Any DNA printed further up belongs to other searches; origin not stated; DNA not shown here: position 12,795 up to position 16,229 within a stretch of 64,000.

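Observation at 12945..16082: Two ~95% identical Ig-repeat autotransporters 40 kb apart with swapped low-GC N-terminal cassettes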

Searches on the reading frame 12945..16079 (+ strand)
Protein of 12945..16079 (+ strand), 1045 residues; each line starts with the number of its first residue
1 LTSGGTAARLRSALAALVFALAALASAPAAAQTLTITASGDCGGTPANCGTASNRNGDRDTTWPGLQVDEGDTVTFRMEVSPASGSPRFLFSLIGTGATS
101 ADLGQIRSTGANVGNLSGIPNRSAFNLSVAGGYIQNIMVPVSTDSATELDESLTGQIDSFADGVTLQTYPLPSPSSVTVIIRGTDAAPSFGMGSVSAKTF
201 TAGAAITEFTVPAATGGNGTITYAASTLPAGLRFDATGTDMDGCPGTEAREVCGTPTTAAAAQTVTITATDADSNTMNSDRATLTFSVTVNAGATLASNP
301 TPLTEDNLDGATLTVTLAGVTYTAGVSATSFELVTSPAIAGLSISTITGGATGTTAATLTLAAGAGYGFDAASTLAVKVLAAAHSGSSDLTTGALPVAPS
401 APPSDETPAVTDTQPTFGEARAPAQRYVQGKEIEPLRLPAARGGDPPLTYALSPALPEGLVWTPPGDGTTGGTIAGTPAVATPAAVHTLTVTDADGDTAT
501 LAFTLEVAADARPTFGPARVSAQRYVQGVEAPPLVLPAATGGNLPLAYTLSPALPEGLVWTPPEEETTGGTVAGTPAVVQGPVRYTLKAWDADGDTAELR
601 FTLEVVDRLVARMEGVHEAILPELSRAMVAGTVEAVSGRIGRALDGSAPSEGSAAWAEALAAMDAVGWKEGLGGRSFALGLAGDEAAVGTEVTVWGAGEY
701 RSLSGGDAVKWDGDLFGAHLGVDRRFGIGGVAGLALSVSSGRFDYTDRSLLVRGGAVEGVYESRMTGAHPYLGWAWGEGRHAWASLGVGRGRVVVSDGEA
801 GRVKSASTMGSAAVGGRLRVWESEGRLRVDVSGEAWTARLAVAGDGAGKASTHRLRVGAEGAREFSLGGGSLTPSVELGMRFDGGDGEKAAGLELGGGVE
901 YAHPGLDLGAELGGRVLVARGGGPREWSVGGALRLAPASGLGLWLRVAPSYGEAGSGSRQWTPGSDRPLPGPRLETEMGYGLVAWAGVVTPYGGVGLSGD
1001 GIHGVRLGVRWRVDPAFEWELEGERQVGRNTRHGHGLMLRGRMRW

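Call 13: search_protein_families(library=pfam, proteins=[window:12945-16079:+], max_evalue=0.01)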
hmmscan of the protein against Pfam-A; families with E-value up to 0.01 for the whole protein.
window:12945-16079:+ (1045 aa): 1 family
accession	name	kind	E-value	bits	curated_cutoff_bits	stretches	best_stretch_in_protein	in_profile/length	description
PF03797.25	Autotransporter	-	0.00023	21.4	26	1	695-894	2-212/255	Autotransporter beta-domain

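Call 14: find_homologous_proteins(query=window:12945-16079:+, max_evalue=0.00001)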
Query window:12945-16079:+ (1045 aa): 158 proteins with E <= 0.00001 among 8000 candidates; the best 120 are listed.
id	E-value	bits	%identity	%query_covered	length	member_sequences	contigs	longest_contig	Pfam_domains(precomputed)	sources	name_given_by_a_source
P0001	0.0e+0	1766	83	97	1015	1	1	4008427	PF03797.26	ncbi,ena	-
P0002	0.0e+0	1708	80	97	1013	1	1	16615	PF05345.19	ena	-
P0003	0.0e+0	1681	79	75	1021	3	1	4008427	-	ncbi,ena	-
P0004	0.0e+0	1510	89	53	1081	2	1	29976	PF03797.26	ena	-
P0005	0.0e+0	1334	93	46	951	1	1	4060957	PF03797.26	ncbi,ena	-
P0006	0.0e+0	1136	72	21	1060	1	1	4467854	PF16458.11,PF05345.19,PF18565.8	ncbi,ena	-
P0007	0.0e+0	1128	43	51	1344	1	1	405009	PF16458.11,PF05345.19,PF00041.28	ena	-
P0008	0.0e+0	1126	45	51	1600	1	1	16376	PF16458.11,PF05345.19,PF00041.28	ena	-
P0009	0.0e+0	1124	45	51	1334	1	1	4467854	PF16458.11,PF00041.28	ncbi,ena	-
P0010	0.0e+0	1104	45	51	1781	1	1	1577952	PF16458.11,PF05345.19,PF13855.13,PF00041.28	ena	-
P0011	0.0e+0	1102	45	51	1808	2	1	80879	PF16458.11,PF05345.19,PF13855.13,PF00041.28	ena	-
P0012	0.0e+0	1099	43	51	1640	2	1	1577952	PF16458.11,PF05345.19,PF13855.13,PF00041.28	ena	-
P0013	0.0e+0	1087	43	51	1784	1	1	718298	PF16458.11,PF05345.19,PF13855.13,PF00041.28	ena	-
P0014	0.0e+0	1080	43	51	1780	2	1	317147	PF16458.11,PF05345.19,PF13855.13,PF00041.28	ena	-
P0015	0.0e+0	1077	43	51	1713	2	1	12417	PF16458.11,PF05345.19,PF13855.13,PF00041.28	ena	-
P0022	1.7e-272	925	86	51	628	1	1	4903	-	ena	-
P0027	9.6e-245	834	69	21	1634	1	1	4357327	PF16458.11,PF05345.19,PF13855.13,PF00041.28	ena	-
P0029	1.8e-234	800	69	21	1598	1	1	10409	PF05345.19,PF13855.13,PF00041.28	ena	-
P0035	9.8e-191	655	86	36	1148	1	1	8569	PF13855.13,PF00041.28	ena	-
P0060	2.6e-142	494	69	39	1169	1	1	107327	PF05345.19,PF13855.13,PF00041.28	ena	-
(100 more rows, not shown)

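Call 16: find_encoding_contigs(protein=P0003, flank=10000, max_places=4)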
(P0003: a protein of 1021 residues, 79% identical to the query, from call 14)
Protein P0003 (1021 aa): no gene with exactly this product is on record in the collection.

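Call 17: find_encoding_contigs(protein=P0001, flank=10000, max_places=4)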
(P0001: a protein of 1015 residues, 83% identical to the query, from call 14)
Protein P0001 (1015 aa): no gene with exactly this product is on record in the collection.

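Call 21: find_related_loci(query=A1, collection=genome_contigs, flank=10000)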
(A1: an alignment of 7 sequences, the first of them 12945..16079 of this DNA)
Query A1 (1045 aa) in genome_contigs; peptide patterns used: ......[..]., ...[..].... (x = any residue, [..] = any of these).
153 stretches matched a pattern; 27 encode a relative of the query (tblastn E <= 1e-3); 25 distinct loci.
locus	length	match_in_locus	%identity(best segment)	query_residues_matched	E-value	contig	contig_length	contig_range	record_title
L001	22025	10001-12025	60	412-1045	0e+0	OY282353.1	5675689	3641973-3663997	MAG: uncultured Gammaproteobacteria bacterium genome assembly, chromosome: 1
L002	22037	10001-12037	60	412-1045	0e+0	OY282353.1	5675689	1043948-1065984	MAG: uncultured Gammaproteobacteria bacterium genome assembly, chromosome: 1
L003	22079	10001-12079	58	412-1045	0e+0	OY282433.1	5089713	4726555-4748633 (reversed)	MAG: uncultured Gammaproteobacteria bacterium genome assembly, chromosome: 1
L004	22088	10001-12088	58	412-1045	0e+0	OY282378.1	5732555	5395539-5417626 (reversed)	MAG: uncultured Gammaproteobacteria bacterium genome assembly, chromosome: 1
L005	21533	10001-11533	55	579-1045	2e-138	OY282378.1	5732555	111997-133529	MAG: uncultured Gammaproteobacteria bacterium genome assembly, chromosome: 1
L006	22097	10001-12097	57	412-1045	0e+0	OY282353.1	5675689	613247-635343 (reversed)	MAG: uncultured Gammaproteobacteria bacterium genome assembly, chromosome: 1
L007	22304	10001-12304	38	185-1045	2e-88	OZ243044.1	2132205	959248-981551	MAG: Nitrospirales bacterium isolate 90506ce3-eb55-4a5d-8182-139bf9cc5ff3 genome assembly, chromosome: 1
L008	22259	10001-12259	37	188-1045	2e-80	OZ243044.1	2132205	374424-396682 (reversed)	MAG: Nitrospirales bacterium isolate 90506ce3-eb55-4a5d-8182-139bf9cc5ff3 genome assembly, chromosome: 1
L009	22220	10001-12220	37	131-1045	3e-79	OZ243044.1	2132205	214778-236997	MAG: Nitrospirales bacterium isolate 90506ce3-eb55-4a5d-8182-139bf9cc5ff3 genome assembly, chromosome: 1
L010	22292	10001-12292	36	173-1045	2e-78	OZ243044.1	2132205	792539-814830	MAG: Nitrospirales bacterium isolate 90506ce3-eb55-4a5d-8182-139bf9cc5ff3 genome assembly, chromosome: 1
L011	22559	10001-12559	32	175-1045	7e-71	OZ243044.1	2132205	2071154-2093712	MAG: Nitrospirales bacterium isolate 90506ce3-eb55-4a5d-8182-139bf9cc5ff3 genome assembly, chromosome: 1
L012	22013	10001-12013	35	180-1045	2e-66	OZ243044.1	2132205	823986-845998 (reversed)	MAG: Nitrospirales bacterium isolate 90506ce3-eb55-4a5d-8182-139bf9cc5ff3 genome assembly, chromosome: 1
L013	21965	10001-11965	35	420-1026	5e-64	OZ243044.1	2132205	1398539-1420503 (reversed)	MAG: Nitrospirales bacterium isolate 90506ce3-eb55-4a5d-8182-139bf9cc5ff3 genome assembly, chromosome: 1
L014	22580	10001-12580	31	176-1045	1e-62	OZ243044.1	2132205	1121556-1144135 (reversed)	MAG: Nitrospirales bacterium isolate 90506ce3-eb55-4a5d-8182-139bf9cc5ff3 genome assembly, chromosome: 1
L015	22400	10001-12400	34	157-1045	5e-60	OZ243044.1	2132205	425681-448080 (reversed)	MAG: Nitrospirales bacterium isolate 90506ce3-eb55-4a5d-8182-139bf9cc5ff3 genome assembly, chromosome: 1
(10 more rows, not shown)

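Call 24: find_encoding_contigs(protein=P0004, flank=10000, max_places=4)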
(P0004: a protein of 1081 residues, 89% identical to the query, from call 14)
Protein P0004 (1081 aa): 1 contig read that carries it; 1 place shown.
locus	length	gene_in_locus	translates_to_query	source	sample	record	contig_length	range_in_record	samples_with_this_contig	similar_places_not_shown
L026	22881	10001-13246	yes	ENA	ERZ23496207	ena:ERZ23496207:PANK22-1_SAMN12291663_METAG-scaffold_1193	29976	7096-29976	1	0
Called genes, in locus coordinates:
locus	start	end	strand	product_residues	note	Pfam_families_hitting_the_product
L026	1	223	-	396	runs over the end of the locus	PF01266:DAO (weak), PF01494:FAD_binding_3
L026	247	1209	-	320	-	PF00296:Bac_luciferase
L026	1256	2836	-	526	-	PF13519:VWA_2 (weak)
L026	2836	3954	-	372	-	PF20030:bpMoxR, PF13191:AAA_16 (faint), PF07728:AAA_5, PF17868:AAA_lid_8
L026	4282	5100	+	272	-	PF13189:Cytidylate_kin2, PF04972:BON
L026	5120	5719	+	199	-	PF01128:IspD, PF02348:CTP_transf_3 (weak), PF12804:NTP_transf_3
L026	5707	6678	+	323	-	-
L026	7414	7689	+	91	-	PF01381:HTH_3 (weak)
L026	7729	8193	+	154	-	-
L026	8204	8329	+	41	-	-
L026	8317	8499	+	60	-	-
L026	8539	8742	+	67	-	PF07927:HicA_toxin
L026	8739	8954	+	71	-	PF15919:HicB_lk_antitox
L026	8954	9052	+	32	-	-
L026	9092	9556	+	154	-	-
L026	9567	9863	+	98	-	-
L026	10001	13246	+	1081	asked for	PF03797:Autotransporter (weak)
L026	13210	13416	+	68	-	-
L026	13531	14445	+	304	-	-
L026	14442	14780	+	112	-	-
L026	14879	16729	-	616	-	PF03235:GmrSD_N, PF07510:GmrSD_C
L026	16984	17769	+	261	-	-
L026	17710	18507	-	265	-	PF04248:NTP_transf_9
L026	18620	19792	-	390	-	PF00581:Rhodanese, PF00899:ThiF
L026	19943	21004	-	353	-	PF04909:Amidohydro_2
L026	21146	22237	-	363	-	PF04909:Amidohydro_2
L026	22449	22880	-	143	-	?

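Call 25: find_encoding_contigs(protein=P0002, flank=10000, max_places=4)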
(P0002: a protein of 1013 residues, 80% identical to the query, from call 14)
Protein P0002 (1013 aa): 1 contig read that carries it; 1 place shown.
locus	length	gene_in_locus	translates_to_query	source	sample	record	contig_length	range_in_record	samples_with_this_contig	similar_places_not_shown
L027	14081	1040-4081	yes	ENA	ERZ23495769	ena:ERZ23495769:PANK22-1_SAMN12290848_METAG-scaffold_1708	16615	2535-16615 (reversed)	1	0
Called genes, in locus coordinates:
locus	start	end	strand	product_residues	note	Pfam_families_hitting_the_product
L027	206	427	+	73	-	-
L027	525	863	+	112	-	-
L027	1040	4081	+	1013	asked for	PF05345:He_PIG (faint)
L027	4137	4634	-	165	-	-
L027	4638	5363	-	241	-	-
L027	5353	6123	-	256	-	-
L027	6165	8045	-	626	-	PF03235:GmrSD_N, PF07510:GmrSD_C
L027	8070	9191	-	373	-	PF00296:Bac_luciferase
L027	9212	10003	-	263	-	PF00561:Abhydrolase_1, PF12697:Abhydrolase_6, PF12146:Hydrolase_4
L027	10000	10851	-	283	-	PF00561:Abhydrolase_1, PF12146:Hydrolase_4 (faint), PF12697:Abhydrolase_6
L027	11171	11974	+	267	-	PF01791:DeoC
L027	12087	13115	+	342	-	PF08240:ADH_N, PF16912:Glu_dehyd_C, PF00107:ADH_zinc_N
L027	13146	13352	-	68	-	PF01192:RNA_pol_Rpb6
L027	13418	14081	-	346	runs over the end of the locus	PF04055:Radical_SAM, PF06968:BATS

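Call 32: find_encoding_contigs(protein=P0022, flank=5000, max_places=4)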
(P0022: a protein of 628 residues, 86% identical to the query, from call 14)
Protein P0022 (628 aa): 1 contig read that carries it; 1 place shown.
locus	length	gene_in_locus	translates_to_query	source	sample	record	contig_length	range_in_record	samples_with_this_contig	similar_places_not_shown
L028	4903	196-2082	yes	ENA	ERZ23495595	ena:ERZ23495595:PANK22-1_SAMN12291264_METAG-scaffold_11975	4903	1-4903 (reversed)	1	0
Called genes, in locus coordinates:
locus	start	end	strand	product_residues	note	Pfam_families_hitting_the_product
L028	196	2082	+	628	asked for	-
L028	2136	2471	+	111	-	-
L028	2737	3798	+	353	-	PF03797:Autotransporter (weak)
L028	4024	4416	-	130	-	PF05598:DUF772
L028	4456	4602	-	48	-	-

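Call 33: find_encoding_contigs(protein=P0035, flank=5000, max_places=4)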
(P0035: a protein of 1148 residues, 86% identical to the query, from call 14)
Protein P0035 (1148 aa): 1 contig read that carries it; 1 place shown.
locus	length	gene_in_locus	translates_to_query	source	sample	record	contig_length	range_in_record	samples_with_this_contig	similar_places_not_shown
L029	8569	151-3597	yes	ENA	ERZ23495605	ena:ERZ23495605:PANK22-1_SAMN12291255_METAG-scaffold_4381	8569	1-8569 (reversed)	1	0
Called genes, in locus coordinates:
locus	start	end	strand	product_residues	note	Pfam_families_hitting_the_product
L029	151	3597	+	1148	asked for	PF00041:fn3 (weak), PF13855:LRR_8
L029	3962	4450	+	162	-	PF00210:Ferritin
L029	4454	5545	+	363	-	PF00023:Ank (faint), PF13606:Ank_3 (faint), PF12796:Ank_2, PF13637:Ank_4, PF13857:Ank_5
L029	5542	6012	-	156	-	PF01475:FUR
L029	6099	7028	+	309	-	PF03099:BPL_LplA_LipB, PF02237:BPL_C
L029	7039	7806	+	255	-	-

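Call 62: find_encoding_contigs(protein=P0029, flank=1500, max_places=3)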
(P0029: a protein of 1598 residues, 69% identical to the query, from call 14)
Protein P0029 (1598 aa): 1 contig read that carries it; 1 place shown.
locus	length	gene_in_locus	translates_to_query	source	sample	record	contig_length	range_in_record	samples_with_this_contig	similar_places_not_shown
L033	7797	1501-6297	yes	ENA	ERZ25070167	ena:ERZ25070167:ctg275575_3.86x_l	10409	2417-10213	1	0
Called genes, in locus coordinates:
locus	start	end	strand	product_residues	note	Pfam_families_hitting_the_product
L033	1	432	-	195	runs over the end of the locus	PF02798:GST_N, PF13409:GST_N_2, PF13417:GST_N_3, PF13410:GST_C_2 (weak)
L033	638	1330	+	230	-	PF03737:RraA-like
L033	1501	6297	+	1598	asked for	PF05345:He_PIG (weak), PF00041:fn3 (weak), PF13855:LRR_8 (weak)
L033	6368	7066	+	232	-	-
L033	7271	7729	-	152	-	-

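Call 63: find_encoding_contigs(protein=P0027, flank=1500, max_places=3)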
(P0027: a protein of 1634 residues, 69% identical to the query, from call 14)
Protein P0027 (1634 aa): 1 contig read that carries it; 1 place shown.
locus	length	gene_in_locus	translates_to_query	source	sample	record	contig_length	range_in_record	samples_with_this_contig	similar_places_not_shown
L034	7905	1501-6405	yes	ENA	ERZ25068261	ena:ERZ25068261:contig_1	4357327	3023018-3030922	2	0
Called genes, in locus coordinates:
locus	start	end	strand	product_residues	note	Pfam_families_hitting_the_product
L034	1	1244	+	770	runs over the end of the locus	PF00368:HMG-CoA_red, PF00288:GHMP_kinases_N, PF08544:GHMP_kinases_C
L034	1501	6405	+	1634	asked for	PF16458:Beta-prism_lec (faint), PF05345:He_PIG (weak), PF00041:fn3 (weak), PF13855:LRR_8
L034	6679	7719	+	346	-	PF01408:GFO_IDH_MocA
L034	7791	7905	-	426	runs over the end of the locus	PF00296:Bac_luciferase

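Call 67: find_encoding_contigs(protein=P0129, flank=6000, max_places=3)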
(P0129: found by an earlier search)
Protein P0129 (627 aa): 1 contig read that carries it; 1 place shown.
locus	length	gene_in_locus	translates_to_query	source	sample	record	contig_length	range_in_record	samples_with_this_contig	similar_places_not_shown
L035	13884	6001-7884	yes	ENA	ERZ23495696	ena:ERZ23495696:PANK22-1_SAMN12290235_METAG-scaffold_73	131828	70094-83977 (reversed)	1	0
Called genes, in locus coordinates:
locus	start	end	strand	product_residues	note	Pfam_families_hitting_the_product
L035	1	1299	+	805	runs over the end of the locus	PF01588:tRNA_bind, PF03483:B3_4, PF03484:B5, PF17759:tRNA_synthFbeta, PF03147:FDX-ACB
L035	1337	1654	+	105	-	PF00216:Bac_DNA_binding, PF18291:HU-HIG (weak)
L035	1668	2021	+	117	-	PF13411:MerR_1, PF00376:MerR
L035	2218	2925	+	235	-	PF01135:PCMT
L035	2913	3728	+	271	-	PF01476:LysM, PF01551:Peptidase_M23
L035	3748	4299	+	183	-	PF00156:Pribosyltran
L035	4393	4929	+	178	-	-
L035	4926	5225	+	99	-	-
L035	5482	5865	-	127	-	-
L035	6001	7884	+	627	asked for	PF13667:ThiC-associated, PF01964:ThiC_Rad_SAM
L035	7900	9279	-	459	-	PF20695:UbiD_N (weak), PF01977:UbiD, PF20696:UbiD_C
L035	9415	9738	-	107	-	PF03091:CutA1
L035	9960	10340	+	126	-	PF01502:PRA-CH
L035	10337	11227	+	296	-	PF01634:HisG, PF08029:HisG_C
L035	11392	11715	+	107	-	PF04471:Mrr_cat (weak), PF22722:NA-iREase1 (weak)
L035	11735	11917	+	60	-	-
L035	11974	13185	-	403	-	-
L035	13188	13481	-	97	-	PF09907:HigB_toxin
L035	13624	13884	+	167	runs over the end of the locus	-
